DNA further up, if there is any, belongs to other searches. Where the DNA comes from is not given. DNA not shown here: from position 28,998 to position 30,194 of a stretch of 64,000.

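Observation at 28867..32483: Uncharacterised five-gene peptide / ABC exporter / RRE-fused site-2-protease operon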

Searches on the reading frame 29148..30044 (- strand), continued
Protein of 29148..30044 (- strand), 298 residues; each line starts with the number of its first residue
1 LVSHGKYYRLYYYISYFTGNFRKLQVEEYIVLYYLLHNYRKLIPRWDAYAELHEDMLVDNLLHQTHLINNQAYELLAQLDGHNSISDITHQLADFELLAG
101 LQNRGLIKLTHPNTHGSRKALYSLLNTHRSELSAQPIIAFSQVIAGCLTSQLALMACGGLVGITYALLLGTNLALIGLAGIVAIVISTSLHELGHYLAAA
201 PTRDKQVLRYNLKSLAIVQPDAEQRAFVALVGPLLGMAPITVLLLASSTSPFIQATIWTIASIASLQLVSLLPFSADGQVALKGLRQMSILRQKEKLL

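Call 19: find_homologous_proteins(query=A1, max_evalue=0.001)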
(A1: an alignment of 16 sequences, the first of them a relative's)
Query A1 (16 sequences) (268 aa, profile of the alignment): 121 proteins with E <= 0.001 among 8000 candidates; the best 120 are listed.
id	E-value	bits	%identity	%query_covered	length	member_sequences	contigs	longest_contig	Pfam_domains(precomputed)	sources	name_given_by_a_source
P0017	1.0e-68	250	26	79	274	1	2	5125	-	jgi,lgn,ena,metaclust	metaclust:\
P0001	3.9e-65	238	100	100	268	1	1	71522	-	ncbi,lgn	-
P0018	1.8e-43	167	23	88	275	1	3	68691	-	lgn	-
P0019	1.8e-42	164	31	49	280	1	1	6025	-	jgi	jgi:hypothetical protein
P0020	2.9e-30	124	28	38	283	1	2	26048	-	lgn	-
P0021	7.3e-11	60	29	38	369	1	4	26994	PF02163.29,PF00571.34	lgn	-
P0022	1.3e-9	56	29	38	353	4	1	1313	PF02163.29,PF00571.34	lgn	-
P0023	1.0e-8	53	22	37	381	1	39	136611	PF02163.29,PF00571.34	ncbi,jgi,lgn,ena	ncbi:MAG: site-2 protease family protein [Candidatus Acidiferrales bacterium]|jgi:Zn-dependent prote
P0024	1.0e-8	53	22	37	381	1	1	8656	PF02163.29,PF00571.34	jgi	jgi:Zn-dependent protease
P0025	3.9e-8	51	40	16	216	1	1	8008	PF02163.29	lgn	-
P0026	6.8e-8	50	22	37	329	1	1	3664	PF13398.13,PF02163.29,PF00571.34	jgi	jgi:Zn-dependent protease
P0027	7.7e-8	50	30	41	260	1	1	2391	PF02163.29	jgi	jgi:Zn-dependent protease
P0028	1.4e-7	49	29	46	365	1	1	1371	PF02163.29,PF00571.34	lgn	-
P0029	1.9e-7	49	-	-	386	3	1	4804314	PF13398.13,PF02163.29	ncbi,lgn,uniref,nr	ncbi:Zn-dependent protease [Saccharomonospora amisosensis]|uniref:Zinc metalloprotease n=1 Tax=Sacch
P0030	2.6e-7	48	26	29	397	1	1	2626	PF02163.29,PF00571.34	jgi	jgi:Zn-dependent protease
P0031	3.4e-7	48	26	43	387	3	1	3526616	PF02163.29,PF00571.34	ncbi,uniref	ncbi:CBS domain-containing protein [Haloarchaeobius sp. TZWSO28]|uniref:CBS domain-containing protei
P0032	5.9e-7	47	27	47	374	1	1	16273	PF02163.29,PF00571.34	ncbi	-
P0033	6.3e-7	47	36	9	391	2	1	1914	PF13398.13,PF02163.29,PF00571.34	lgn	-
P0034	8.6e-7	47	32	34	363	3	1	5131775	PF02163.29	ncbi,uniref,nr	ncbi:site-2 protease family protein [Paenibacillus silviterrae]|uniref:site-2 protease family protei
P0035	9.3e-7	46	28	23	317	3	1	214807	PF11667.15,PF02163.29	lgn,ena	-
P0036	1.2e-6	46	30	45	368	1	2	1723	PF02163.29,PF00571.34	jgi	jgi:Zn-dependent protease/predicted transcriptional regulator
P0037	1.3e-6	46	35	24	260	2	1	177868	PF02163.29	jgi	jgi:Zn-dependent protease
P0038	1.5e-6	46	32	20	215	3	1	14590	PF02163.29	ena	-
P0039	1.5e-6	46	25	25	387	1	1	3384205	PF02163.29,PF00571.34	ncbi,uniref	ncbi:CBS domain-containing protein [Haloarchaeobius sp. DT45]|uniref:CBS domain-containing protein n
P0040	1.6e-6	46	26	24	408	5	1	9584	PF02163.29,PF00571.34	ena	-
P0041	1.6e-6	46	30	27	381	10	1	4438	PF02163.29,PF00571.34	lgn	-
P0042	1.9e-6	45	29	48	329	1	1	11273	PF02163.29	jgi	jgi:Zn-dependent protease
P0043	2.5e-6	45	29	47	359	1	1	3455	PF02163.29,PF00571.34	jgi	jgi:Zn-dependent protease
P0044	2.6e-6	45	35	27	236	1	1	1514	PF02163.29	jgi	-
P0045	2.7e-6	45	27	36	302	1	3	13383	PF02163.29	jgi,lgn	-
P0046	2.9e-6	45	35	22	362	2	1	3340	PF02163.29,PF00571.34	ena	-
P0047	4.4e-6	44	27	35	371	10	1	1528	PF02163.29,PF00571.34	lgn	-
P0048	5.0e-6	44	34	21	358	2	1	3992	PF02163.29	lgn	-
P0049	7.0e-6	44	29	28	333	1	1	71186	PF02163.29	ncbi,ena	-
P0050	7.3e-6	43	26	23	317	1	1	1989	PF11667.15,PF02163.29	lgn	-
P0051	7.7e-6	43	53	6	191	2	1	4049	PF02163.29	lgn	-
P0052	7.8e-6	43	26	26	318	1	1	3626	PF02163.29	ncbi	-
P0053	7.8e-6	43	53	6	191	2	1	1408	PF11667.15,PF02163.29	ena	-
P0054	8.3e-6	43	35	26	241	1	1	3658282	PF02163.29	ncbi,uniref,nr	ncbi:site-2 protease family protein [Ralstonia pseudosolanacearum]|uniref:Site-2 protease family pro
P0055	8.3e-6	43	35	26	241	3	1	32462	PF02163.29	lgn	-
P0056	9.1e-6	43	34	22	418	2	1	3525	PF13398.13,PF02163.29,PF00571.34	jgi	jgi:Zn-dependent protease/CBS domain-containing protein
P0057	9.6e-6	43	29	45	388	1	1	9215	PF02163.29,PF00571.34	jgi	jgi:Zn-dependent protease/CBS domain-containing protein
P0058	1.1e-5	43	29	21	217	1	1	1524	PF13398.13,PF02163.29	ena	-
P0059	1.1e-5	43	26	26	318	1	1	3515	PF11667.15,PF02163.29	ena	-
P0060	1.3e-5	43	-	-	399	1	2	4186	PF02163.29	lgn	-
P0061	1.4e-5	43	35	21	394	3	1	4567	PF13398.13,PF02163.29,PF00571.34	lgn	-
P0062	2.1e-5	42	29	47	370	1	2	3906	PF02163.29,PF00571.34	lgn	-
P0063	2.3e-5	42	23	36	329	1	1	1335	PF02163.29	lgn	-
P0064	2.4e-5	42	25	32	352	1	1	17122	PF02163.29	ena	-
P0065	2.4e-5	42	28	31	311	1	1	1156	PF02163.29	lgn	-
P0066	2.6e-5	42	28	37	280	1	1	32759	PF13398.13,PF02163.29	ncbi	-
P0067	2.6e-5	42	35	22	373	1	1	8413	PF02163.29,PF00571.34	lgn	-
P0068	2.7e-5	42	36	18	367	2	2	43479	PF13398.13,PF02163.29,PF00571.34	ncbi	-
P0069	2.9e-5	42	29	21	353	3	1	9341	PF02163.29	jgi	-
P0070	2.9e-5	42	29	28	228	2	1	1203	PF02163.29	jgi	jgi:stage IV sporulation protein FB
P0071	3.0e-5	41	23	31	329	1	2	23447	PF02163.29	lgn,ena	-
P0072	3.5e-5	41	34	22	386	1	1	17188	PF02163.29,PF00571.34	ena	-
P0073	3.5e-5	41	34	22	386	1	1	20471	PF02163.29,PF00571.34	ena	-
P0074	3.7e-5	41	27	26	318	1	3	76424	PF11667.15,PF02163.29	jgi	jgi:stage IV sporulation protein FB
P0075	3.8e-5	41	28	50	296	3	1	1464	PF02163.29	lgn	-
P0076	3.9e-5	41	53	6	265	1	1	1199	PF02163.29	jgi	jgi:Zn-dependent protease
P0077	4.0e-5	41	30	17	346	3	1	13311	PF20216.4,PF02163.29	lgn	-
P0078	4.1e-5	41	33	23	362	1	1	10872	PF02163.29,PF00571.34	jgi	jgi:Zn-dependent protease/CBS domain-containing protein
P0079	4.4e-5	41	40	11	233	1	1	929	PF02163.29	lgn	-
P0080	4.7e-5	41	32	18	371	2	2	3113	PF02163.29,PF00571.34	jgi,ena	jgi:Zn-dependent protease/predicted transcriptional regulator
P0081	4.8e-5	41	26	26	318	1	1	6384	PF11667.15,PF02163.29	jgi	-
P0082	5.0e-5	41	36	12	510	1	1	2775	PF13606.13,PF13857.13,PF12796.14,PF00023.37,PF02163.29,PF13637.13,PF24521.3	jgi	jgi:Zn-dependent protease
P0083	5.1e-5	41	35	21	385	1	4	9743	PF02163.29,PF00571.34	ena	-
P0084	5.2e-5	41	26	26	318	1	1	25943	PF11667.15,PF02163.29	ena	-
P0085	5.2e-5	41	27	45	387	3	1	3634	PF02163.29,PF00571.34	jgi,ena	jgi:Zn-dependent protease/CBS domain-containing protein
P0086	5.3e-5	41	32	23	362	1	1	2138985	PF02163.29,PF00571.34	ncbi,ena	-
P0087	5.8e-5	41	27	21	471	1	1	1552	PF02163.29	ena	-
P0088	6.8e-5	40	26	26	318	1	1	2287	PF11667.15,PF02163.29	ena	-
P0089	7.0e-5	40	27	21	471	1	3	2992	PF02163.29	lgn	-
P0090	7.9e-5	40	21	40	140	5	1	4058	PF02163.29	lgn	-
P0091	7.9e-5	40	33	27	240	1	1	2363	PF02163.29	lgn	-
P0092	9.3e-5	40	30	26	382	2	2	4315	PF02163.29,PF00571.34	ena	-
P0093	9.3e-5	40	30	26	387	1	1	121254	PF02163.29,PF00571.34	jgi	jgi:Zn-dependent protease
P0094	9.8e-5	40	53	6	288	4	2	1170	PF02163.29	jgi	jgi:Zn-dependent protease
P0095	1.0e-4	40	27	37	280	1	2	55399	PF13398.13,PF02163.29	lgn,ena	-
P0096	1.2e-4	39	34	50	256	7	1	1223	PF02163.29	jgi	jgi:Zn-dependent protease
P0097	1.3e-4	39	33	16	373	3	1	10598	PF02163.29,PF00571.34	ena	-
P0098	1.3e-4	39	45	16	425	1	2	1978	PF17820.8,PF13180.13,PF02163.29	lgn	-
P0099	1.3e-4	39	32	40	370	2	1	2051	PF02163.29,PF00571.34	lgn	-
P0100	1.4e-4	39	45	7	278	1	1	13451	PF02163.29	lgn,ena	-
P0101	1.5e-4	39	30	32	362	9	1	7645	PF02163.29,PF00571.34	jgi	jgi:Zn-dependent protease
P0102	1.5e-4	39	30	35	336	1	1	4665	PF02163.29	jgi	jgi:Zn-dependent protease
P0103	1.6e-4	39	32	24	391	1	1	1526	PF02163.29,PF00571.34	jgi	jgi:Zn-dependent protease/predicted transcriptional regulator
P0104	1.6e-4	39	27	26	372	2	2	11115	PF02163.29,PF00571.34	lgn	-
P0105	1.7e-4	39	30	36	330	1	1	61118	PF02163.29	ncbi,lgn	-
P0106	2.1e-4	39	31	34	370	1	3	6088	PF02163.29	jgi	jgi:Zn-dependent protease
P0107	2.4e-4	39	25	27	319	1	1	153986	PF02163.29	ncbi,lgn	ncbi:MAG: site-2 protease family protein [Crocinitomicaceae bacterium]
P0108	2.4e-4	39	31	19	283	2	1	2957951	PF02163.29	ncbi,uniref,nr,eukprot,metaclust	ncbi:hypothetical protein COCSUDRAFT_65471 [Coccomyxa subellipsoidea C-169]|uniref:Peptidase M50 dom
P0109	2.5e-4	38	-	-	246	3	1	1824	PF02163.29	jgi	jgi:Zn-dependent protease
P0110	2.7e-4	38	42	18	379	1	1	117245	PF02163.29,PF00571.34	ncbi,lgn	-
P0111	2.7e-4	38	37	20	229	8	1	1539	PF02163.29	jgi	jgi:Zn-dependent protease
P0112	3.0e-4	38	29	41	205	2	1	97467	PF02163.29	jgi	-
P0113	3.2e-4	38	29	20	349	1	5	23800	PF02163.29,PF00571.34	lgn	-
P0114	3.2e-4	38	30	35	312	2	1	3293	PF02163.29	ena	-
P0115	3.6e-4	38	32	25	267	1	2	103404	PF02163.29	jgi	-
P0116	3.6e-4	38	30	40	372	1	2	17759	PF02163.29,PF00571.34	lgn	-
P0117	4.4e-4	38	28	37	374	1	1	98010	PF02163.29,PF00571.34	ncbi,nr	ncbi:MAG: site-2 protease family protein [Fischerella sp. CENA71]|nr:site-2 protease family protein 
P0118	5.0e-4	37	30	24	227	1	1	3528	PF02163.29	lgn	-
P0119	5.1e-4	37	23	27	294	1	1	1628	PF02163.29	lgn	-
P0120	5.3e-4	37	35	26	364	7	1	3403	PF02163.29,PF00571.34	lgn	-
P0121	5.3e-4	37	33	28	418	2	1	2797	PF02163.29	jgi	jgi:Zn-dependent protease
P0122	5.5e-4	37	29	24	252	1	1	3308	PF02163.29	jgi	jgi:Zn-dependent protease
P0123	5.7e-4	37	-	-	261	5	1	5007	PF02163.29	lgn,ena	-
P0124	5.8e-4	37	28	35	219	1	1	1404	PF02163.29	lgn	-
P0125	6.0e-4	37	80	4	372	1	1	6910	PF02163.29,PF00571.34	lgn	-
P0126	6.2e-4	37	27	19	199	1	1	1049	PF02163.29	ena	-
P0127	6.5e-4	37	29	27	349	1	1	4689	PF02163.29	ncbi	-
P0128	6.5e-4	37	29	29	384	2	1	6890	PF02163.29,PF00571.34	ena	-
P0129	6.6e-4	37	52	8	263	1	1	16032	PF02163.29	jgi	jgi:Zn-dependent protease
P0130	6.7e-4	37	-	-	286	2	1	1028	PF02163.29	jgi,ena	-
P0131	6.8e-4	37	27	37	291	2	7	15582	PF02163.29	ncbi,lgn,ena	-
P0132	7.2e-4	37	30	25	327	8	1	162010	PF02163.29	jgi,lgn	-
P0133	7.8e-4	37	28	24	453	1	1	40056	PF02163.29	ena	-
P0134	8.4e-4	37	33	27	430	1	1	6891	PF02163.29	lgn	-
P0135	8.7e-4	37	33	27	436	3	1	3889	PF02163.29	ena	-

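Call 21: find_encoding_contigs(protein=P0018, flank=8000, max_places=3)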
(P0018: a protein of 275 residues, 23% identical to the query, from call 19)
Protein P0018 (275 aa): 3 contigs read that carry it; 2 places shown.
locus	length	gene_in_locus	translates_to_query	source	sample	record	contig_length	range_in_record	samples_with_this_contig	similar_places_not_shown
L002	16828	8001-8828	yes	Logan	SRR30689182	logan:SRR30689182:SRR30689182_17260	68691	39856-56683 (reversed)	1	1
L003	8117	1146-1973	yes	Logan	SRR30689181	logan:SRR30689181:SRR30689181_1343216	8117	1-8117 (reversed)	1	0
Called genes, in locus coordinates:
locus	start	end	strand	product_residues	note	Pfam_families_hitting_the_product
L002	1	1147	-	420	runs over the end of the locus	-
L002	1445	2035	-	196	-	PF00702:Hydrolase, PF13419:HAD_2, PF13242:Hydrolase_like (weak)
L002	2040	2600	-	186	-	-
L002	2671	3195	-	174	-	-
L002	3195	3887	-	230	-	PF01048:PNP_UDP_1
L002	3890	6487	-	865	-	PF02739:5_3_exonuc_N, PF01367:5_3_exonuc, PF00476:DNA_pol_A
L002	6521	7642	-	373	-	PF00140:Sigma70_r1_2, PF04542:Sigma70_r2, PF04539:Sigma70_r3, PF04545:Sigma70_r4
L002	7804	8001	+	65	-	-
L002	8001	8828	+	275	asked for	-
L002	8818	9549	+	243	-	PF00005:ABC_tran, PF13304:AAA_21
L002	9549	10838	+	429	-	-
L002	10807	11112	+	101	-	-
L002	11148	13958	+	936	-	PF00690:Cation_ATPase_N, PF00122:E1-E2_ATPase, PF00702:Hydrolase, PF13246:Cation_ATPase, PF00689:Cation_ATPase_C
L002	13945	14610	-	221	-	-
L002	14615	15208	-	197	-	PF13207:AAA_17, PF13238:AAA_18, PF01202:SKI (faint)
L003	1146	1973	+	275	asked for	-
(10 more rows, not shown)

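Call 22: find_encoding_contigs(protein=P0020, flank=8000, max_places=3)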
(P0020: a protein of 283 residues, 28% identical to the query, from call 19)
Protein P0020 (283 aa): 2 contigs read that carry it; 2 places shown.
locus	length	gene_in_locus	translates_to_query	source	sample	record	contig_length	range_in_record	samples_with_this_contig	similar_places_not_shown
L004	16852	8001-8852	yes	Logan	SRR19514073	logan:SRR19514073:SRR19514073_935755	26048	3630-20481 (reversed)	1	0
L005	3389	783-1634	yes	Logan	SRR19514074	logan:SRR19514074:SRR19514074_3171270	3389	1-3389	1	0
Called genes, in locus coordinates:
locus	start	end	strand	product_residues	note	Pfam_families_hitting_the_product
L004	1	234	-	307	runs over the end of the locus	PF06144:DNA_pol3_delta, PF21694:DNA_pol3_delta_C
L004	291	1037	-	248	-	-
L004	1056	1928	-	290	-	PF01149:Fapy_DNA_glyco, PF06831:H2TH, PF06827:zf-FPG_IleRS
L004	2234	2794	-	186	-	-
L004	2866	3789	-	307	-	PF01636:APH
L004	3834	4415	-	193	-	PF00293:NUDIX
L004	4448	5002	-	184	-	PF00293:NUDIX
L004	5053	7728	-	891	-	PF02739:5_3_exonuc_N, PF01367:5_3_exonuc, PF00476:DNA_pol_A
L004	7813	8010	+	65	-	-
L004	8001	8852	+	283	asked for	-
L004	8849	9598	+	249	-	PF13476:AAA_23 (weak), PF00005:ABC_tran, PF13304:AAA_21 (weak)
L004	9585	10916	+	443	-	-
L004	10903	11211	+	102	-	-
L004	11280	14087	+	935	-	PF00690:Cation_ATPase_N, PF00122:E1-E2_ATPase, PF13246:Cation_ATPase, PF00702:Hydrolase, PF00689:Cation_ATPase_C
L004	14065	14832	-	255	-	PF01427:Peptidase_M15 (weak)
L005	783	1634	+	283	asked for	-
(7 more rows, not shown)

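Call 23: find_encoding_contigs(protein=P0019, flank=8000, max_places=3)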
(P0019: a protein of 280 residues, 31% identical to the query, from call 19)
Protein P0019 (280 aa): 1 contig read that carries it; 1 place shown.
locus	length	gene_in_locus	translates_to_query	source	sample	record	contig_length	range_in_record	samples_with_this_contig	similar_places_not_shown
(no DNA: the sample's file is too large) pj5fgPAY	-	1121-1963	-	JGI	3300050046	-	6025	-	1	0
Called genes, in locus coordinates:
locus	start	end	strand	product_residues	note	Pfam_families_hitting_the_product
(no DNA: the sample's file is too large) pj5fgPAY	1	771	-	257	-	?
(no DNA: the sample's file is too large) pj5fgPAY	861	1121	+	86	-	-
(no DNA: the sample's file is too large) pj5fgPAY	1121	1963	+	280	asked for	-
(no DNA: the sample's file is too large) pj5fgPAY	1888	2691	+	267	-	PF00005:ABC_tran, PF13304:AAA_21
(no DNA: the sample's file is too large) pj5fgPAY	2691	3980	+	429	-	-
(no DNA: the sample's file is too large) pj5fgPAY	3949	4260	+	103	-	-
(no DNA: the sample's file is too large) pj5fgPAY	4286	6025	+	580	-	?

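Call 24: find_encoding_contigs(protein=P0017, flank=8000, max_places=3)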
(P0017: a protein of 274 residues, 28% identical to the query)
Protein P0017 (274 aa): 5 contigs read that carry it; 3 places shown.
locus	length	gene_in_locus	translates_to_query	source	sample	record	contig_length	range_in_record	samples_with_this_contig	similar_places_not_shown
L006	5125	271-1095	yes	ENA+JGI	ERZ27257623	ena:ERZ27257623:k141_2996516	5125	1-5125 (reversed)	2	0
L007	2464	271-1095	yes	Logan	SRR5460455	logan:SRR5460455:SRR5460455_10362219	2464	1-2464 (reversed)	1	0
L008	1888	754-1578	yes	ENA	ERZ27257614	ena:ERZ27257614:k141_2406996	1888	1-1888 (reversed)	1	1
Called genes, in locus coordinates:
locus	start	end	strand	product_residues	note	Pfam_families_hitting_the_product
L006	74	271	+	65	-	-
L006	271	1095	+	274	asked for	-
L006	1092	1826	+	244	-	PF00005:ABC_tran, PF13476:AAA_23 (weak), PF13304:AAA_21 (weak)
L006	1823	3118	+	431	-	-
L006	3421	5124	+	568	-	?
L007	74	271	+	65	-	-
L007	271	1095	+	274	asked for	-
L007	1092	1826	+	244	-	PF00005:ABC_tran, PF13476:AAA_23 (weak), PF13304:AAA_21 (weak)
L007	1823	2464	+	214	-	?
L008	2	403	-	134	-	?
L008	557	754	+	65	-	-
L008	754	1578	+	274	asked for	-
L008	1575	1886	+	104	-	?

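Call 30: find_related_loci(query=P0001, collection=genome_contigs, flank=8000)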
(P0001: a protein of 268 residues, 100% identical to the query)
Query P0001 (268 aa) in genome_contigs; peptide patterns used: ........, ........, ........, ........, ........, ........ (x = any residue, [..] = any of these).
600 stretches matched a pattern (row limit reached: there are more); 3 encode a relative of the query (tblastn E <= 1e-3); 3 distinct loci.
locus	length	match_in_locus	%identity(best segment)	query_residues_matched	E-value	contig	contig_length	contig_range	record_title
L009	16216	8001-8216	38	134-206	3e-6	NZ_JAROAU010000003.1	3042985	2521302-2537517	Kosakonia cowanii strain 282A-S69 282A_S69_3, whole genome shotgun sequence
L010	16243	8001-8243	36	154-228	1e-5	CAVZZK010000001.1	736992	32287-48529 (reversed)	MAG: uncultured proteobacterium isolate MFD05684.bin.1.80 genome assembly, contig: contig_32256, whole genome shotgun se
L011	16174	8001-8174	34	156-210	1e-5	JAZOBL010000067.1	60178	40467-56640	MAG: Faecousia sp. isolate T1900044758_TS20190224.MAGScoT_cleanbin_000039 SGB_2324_k141_1151845, whole genome shotgun se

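Call 41: predict_structure(alignment_id=A1)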
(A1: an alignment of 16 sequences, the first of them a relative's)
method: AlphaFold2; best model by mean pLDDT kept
length: 268 residues; sequences in the alignment: 16
mean_pLDDT: 91.3   pTM: 0.86
mean pLDDT of the five models: 91.3, 89.3, 88.0, 87.1, 85.9
residues with pLDDT >= 90: 210; 70-90: 50; 50-70: 5; < 50: 3
segments of 3 or more residues with pLDDT < 50: 1-3
pLDDT, mean of each block of 10 residues (from residue 1): 60 94 97 95 95 91 87 93 82 89 94 95 95 97 97 96 94 90 91 87 93 83 94 93 95 94 95
secondary structure, 60 per line:
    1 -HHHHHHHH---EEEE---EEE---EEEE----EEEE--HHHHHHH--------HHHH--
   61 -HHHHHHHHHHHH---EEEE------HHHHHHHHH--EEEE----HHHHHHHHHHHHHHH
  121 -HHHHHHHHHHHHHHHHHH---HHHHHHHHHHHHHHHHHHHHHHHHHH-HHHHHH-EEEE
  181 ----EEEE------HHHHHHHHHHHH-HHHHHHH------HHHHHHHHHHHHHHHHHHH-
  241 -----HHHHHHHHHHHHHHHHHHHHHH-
elements in order: H2-9 E13-16 E20-22 E26-29 E34-37 H40-46 H55-58 H62-73 E77-80 H87-95 E98-101 H106-120 H122-139 H143-168 H170-175 E177-180 E185-188 H195-206 H208-214 H221-239 H246-267

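Call 43: fold_search(model_id=the predicted structure, library=pdb)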
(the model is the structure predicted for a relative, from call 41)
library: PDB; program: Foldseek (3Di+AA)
matches with E <= 10: 166; with E <= 0.001: 0
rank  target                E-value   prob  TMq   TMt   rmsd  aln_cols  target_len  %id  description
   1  5v1v_A                8.1e-01  0.87  0.21  0.55   3.5        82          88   11  TbiB1 in Complex with the TbiA(alpha) Leader Peptide (released 2018-09-05)
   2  8dew_A                8.1e-01  0.07  0.17  0.06  18.8       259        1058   11  Cryo-electron microscopy structure of Neisseria gonorrhoeae multidrug efflux pump MtrD with LL-37 complex (released 2022-09-14)
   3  4s1c_A                8.5e-01  0.14  0.20  0.24  11.2       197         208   12  Crystal Structure of L. monocytogenes phosphodiesterase PgpH HD domain (released 2015-02-11)
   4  4zit_B                1.0e+00  0.08  0.18  0.08  18.6       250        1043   15  Crystal structure of AcrB in P21 space group (released 2016-07-27)
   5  4s1c_D                1.2e+00  0.12  0.21  0.24  14.8       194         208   10  Crystal Structure of L. monocytogenes phosphodiesterase PgpH HD domain (released 2015-02-11)
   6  4zln                  1.8e+00  0.07  0.18  0.07  17.9       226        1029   12  Crystal structure of transporter AcrB deletion mutant (released 2016-09-14)
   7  9hwl_A                1.8e+00  0.06  0.19  0.08  19.1       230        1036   13  Structure of the co-purified multidrug transporter subunit ACRB in nandisc (released 2026-01-14)
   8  9e9f_C                2.0e+00  0.06  0.18  0.08  17.6       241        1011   16  Pseudomonas aeruginosa MexY (released 2024-12-18)
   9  5v1u_A                2.1e+00  0.63  0.20  0.56   3.5        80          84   11  TbiB1 in Complex with the TbiA(beta) Leader Peptide (released 2018-09-05)
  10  9qps_C                2.1e+00  0.05  0.18  0.07  17.9       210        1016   11  Single particle cryo-EM structure of MdtF V610F (released 2025-05-14)
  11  9f3c_A                2.1e+00  0.03  0.13  0.09  17.1       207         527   14  Low-resolution (5.4 angstrom) cryo-EM structure of SV2B-BoNT/A1 at pH 5.5 (released 2025-03-12)
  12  8qzl_B                2.2e+00  0.06  0.18  0.08  18.3       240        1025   14  Single particle cryo-EM co-structure of Klebsiella pneumoniae AcrB with the BDM91288 efflux pump inhibitor at 3.42 Ang (released 2024-11-06)
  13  7rr6_B                2.2e+00  0.05  0.18  0.08  18.7       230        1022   14  Multidrug efflux pump subunit AcrB (released 2022-08-17)
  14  4s1b_A                2.3e+00  0.09  0.20  0.23  16.1       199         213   10  Crystal Structure of L. monocytogenes phosphodiesterase PgpH HD domain in complex with Cyclic-di-AMP (released 2015-02-11)
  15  4ziw_A                2.4e+00  0.06  0.18  0.08  18.6       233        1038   13  Crystal structure of AcrB deletion mutant in P21 space group (released 2016-07-27)
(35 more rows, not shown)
